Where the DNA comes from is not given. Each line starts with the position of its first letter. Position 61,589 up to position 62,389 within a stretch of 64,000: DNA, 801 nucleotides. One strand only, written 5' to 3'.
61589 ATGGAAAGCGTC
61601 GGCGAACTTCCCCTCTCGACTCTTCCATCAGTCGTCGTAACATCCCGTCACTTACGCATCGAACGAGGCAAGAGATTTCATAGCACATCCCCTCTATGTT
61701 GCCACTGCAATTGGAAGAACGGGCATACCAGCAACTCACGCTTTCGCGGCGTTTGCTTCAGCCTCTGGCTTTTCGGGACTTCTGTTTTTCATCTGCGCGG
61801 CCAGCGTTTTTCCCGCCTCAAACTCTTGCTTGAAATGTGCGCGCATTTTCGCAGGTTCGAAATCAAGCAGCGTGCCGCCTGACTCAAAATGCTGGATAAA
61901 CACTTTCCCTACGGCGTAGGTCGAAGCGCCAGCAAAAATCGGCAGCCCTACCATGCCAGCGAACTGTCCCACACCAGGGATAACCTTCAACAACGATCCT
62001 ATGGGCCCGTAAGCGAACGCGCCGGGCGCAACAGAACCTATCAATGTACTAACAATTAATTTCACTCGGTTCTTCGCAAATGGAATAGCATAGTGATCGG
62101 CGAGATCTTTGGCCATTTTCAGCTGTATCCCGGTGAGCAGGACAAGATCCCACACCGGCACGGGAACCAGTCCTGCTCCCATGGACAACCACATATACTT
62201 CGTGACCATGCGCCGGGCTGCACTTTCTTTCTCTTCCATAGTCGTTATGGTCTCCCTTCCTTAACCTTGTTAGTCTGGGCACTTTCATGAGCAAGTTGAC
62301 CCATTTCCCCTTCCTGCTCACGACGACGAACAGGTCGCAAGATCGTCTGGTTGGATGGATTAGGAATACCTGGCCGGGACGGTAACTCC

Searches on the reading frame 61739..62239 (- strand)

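Call 7: search_protein_families(library=pfam, proteins=[window:61739-62239:-], max_evalue=0.00001)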
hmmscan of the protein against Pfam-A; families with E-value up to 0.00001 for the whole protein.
window:61739-62239:- (167 aa): 1 family
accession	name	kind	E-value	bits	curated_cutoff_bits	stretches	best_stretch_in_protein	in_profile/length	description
PF05128.17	DUF697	-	2.9e-09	37.3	27.7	1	2-137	16-154/162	Domain of unknown function (DUF697)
